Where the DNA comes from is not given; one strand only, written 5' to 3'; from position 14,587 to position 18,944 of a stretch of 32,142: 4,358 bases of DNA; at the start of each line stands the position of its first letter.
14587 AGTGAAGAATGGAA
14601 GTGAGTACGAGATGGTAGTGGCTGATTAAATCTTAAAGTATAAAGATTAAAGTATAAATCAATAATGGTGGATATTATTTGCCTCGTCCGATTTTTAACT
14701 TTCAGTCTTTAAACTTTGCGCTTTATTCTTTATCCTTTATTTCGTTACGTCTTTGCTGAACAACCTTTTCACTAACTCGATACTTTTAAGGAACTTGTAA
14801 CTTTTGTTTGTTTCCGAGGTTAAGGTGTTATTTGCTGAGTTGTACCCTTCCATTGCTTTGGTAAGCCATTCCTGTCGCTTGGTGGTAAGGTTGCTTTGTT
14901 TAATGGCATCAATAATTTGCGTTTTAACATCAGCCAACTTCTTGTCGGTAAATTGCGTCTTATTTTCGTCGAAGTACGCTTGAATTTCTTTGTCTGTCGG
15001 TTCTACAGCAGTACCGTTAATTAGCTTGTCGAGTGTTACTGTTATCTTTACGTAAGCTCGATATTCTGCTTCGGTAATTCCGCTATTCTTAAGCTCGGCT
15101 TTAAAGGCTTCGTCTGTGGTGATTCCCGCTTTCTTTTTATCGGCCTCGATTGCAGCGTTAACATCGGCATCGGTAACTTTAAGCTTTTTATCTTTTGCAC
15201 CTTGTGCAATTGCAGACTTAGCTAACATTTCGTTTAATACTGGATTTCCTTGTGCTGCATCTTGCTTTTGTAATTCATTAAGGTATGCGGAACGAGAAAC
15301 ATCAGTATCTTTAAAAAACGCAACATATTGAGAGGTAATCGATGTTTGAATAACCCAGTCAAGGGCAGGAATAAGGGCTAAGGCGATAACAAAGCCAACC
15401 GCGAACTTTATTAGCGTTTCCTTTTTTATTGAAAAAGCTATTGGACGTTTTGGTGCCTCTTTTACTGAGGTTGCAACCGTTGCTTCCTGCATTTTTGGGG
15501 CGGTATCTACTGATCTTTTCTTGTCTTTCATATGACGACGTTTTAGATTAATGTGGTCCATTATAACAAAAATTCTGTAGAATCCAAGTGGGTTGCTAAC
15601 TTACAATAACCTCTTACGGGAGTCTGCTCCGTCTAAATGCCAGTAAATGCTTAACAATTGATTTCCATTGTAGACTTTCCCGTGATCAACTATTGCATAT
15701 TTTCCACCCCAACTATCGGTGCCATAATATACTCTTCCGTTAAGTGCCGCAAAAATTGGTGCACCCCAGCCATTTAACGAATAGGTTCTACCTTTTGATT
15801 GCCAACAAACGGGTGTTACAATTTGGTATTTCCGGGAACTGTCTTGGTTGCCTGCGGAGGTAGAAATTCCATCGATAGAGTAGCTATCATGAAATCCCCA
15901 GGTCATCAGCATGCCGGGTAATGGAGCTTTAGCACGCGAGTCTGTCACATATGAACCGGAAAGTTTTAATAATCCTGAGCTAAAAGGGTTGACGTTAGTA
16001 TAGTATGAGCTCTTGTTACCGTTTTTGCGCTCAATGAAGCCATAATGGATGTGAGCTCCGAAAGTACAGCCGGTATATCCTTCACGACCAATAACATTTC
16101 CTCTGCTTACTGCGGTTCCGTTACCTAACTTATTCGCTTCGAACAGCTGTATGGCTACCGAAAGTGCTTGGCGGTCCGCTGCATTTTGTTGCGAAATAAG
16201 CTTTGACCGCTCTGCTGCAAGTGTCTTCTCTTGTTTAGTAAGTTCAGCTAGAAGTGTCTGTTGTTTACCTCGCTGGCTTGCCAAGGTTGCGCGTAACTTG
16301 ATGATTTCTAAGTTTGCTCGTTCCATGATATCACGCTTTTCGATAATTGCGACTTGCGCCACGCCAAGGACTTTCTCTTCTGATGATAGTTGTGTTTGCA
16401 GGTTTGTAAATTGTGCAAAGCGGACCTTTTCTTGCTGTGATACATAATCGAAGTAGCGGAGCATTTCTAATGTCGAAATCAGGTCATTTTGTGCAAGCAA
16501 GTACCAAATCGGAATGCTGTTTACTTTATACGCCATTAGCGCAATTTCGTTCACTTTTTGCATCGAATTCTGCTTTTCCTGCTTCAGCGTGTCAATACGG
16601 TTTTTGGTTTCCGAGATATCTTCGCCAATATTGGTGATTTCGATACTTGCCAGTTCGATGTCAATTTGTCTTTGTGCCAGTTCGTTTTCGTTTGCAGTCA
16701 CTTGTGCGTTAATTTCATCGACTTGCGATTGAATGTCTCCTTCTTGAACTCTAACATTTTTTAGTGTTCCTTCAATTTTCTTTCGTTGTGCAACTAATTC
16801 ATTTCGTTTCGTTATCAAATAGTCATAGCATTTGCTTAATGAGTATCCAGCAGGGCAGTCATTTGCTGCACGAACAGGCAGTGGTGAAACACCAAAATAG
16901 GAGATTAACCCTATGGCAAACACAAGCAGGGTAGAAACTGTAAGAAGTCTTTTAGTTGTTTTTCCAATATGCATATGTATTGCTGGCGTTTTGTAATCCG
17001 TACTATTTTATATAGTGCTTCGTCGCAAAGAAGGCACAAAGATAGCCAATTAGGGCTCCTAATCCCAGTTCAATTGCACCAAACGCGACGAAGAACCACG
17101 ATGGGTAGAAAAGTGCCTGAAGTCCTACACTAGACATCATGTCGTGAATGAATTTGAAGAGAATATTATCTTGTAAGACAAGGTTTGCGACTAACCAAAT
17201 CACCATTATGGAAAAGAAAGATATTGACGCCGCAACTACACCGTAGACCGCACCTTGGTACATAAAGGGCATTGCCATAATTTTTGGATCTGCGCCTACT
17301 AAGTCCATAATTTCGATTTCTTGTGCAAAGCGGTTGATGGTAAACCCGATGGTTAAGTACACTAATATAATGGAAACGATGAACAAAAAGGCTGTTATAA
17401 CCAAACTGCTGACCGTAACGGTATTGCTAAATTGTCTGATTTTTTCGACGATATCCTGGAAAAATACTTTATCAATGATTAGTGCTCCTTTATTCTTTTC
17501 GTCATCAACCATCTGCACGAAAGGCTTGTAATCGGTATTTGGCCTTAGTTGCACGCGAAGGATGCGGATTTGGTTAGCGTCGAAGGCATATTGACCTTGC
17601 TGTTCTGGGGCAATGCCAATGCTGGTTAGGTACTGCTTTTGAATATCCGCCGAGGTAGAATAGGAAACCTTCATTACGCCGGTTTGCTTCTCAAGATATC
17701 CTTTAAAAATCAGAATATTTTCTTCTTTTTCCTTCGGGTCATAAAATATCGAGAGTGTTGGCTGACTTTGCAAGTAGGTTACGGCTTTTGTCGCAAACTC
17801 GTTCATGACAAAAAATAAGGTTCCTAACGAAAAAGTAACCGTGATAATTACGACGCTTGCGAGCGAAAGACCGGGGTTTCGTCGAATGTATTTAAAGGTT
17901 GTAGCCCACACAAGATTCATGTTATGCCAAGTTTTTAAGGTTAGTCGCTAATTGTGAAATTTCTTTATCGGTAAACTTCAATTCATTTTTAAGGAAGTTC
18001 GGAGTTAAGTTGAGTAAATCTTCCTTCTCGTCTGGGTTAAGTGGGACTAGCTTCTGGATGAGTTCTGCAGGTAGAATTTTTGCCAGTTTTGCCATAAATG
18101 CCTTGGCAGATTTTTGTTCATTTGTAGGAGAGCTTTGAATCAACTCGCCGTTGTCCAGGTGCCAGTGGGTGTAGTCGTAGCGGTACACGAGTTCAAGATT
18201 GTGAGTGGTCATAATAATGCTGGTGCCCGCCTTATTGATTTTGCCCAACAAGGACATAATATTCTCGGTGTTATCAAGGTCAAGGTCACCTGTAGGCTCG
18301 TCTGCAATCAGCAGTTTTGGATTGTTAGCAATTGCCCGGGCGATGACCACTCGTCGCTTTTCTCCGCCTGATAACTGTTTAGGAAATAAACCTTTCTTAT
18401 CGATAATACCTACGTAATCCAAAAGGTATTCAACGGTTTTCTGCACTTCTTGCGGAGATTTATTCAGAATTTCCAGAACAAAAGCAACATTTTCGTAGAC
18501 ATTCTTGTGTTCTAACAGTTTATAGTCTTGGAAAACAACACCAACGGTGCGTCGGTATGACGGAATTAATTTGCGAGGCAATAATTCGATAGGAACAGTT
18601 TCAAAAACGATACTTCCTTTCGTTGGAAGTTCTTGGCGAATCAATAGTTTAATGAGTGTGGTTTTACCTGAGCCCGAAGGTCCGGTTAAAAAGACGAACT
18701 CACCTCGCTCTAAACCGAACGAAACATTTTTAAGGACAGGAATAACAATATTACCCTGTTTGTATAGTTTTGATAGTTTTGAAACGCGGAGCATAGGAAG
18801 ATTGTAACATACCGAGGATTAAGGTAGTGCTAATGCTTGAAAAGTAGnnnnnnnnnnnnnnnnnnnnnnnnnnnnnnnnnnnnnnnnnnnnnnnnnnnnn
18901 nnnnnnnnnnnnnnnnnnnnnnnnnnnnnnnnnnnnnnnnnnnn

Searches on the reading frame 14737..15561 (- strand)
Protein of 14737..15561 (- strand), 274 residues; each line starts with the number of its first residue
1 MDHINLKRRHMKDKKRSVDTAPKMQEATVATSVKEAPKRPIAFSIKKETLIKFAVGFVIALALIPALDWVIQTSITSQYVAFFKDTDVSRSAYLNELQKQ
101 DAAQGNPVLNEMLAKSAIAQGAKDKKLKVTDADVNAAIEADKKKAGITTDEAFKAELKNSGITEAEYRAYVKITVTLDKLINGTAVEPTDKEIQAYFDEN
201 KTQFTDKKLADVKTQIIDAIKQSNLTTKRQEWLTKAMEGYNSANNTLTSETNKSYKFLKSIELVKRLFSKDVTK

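Call 8: search_protein_families(library=pfam, proteins=[window:14737-15561:-], max_evalue=0.01)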
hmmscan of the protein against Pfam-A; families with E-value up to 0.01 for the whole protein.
window:14737-15561:- (274 aa): 4 families
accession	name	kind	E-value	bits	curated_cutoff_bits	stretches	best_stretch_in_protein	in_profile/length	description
PF13624.11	SurA_N_3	-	2.1e-09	37.9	27.2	1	98-180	77-161/162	SurA-like N-terminal domain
PF09312.16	SurA_N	-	0.00083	20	30.8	1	106-173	44-110/118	SurA N-terminal domain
PF13145.12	Rotamase_2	-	0.0013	20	27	1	188-253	1-71/121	PPIC-type PPIASE domain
PF04691.17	ApoC-I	-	0.0039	17.4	28.3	1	207-238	20-51/61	Apolipoprotein C-I (ApoC-1)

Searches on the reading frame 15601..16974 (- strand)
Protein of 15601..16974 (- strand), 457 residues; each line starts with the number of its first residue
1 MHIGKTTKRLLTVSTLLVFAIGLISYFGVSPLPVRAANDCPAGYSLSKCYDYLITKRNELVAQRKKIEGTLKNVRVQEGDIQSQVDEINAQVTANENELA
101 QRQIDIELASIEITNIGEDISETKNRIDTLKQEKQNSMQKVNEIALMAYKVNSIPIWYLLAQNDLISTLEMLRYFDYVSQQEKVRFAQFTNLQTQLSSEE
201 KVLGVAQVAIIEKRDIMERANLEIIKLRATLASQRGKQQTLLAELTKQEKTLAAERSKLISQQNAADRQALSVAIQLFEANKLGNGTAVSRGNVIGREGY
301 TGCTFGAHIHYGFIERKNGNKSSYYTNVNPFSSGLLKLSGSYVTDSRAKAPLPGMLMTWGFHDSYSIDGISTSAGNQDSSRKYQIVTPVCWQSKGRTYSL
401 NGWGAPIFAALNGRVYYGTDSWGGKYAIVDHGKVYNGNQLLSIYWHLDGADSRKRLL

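Call 8: search_protein_families(library=pfam, proteins=[window:15601-16974:-], max_evalue=0.01)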
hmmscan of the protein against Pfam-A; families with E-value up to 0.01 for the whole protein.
window:15601-16974:- (457 aa): 1 family
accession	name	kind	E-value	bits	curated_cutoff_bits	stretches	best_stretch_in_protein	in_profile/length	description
PF01551.29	Peptidase_M23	-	2.1e-08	34.7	28.7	1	282-319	56-91/96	Peptidase family M23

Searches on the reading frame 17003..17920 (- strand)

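Call 8: search_protein_families(library=pfam, proteins=[window:17003-17920:-], max_evalue=0.01)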
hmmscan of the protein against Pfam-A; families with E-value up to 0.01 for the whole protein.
window:17003-17920:- (305 aa): 1 family
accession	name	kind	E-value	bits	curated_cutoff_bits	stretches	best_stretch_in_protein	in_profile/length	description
PF02687.27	FtsX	-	0.0011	19.5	25.5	1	174-302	2-118/120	FtsX-like permease C-terminal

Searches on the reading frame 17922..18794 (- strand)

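Call 8: search_protein_families(library=pfam, proteins=[window:17922-18794:-], max_evalue=0.01)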
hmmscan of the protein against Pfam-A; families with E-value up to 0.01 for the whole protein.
window:17922-18794:- (290 aa): 13 families
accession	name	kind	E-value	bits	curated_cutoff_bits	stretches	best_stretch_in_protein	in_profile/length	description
PF00005.33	ABC_tran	-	4.1e-35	121.8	25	1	21-168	1-136/137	ABC transporter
PF13304.12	AAA_21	-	2e-09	38.4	27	1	150-203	248-303/304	AAA domain, putative AbiEii toxin, Type IV TA system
PF02463.25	SMC_N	-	4.9e-06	26.6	40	1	125-203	121-202/220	RecF/RecN/SMC N terminal domain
PF13191.12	AAA_16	-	1.7e-05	25.8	32.6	1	30-71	23-63/167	AAA ATPase domain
PF13401.12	AAA_22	-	1.8e-05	25.5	27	1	31-108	5-59/130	AAA domain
PF13238.12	AAA_18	-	2.8e-05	25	29.4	0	34-54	1-21/128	AAA domain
PF20720.3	nSTAND3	-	3e-05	24.2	27.2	1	27-57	13-43/155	Novel STAND NTPase 3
PF01637.24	ATPase_2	-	0.0012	19.2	33.2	1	29-64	18-53/225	ATPase domain predominantly from Archaea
PF13555.12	AAA_29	-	0.0014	18.8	27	1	29-48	20-39/61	P-loop containing region of AAA domain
PF13173.12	AAA_14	-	0.0038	17.7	27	1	32-63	3-34/129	AAA domain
PF02367.23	TsaE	-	0.0054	17.1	26.6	0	28-54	18-44/128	Threonylcarbamoyl adenosine biosynthesis protein TsaE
PF02492.25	cobW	-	0.0059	16.6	20.7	1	34-55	3-24/180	CobW/HypB/UreG, nucleotide-binding domain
PF03266.21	NTPase_1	-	0.0066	16.8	23.9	0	34-53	2-21/168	NTPase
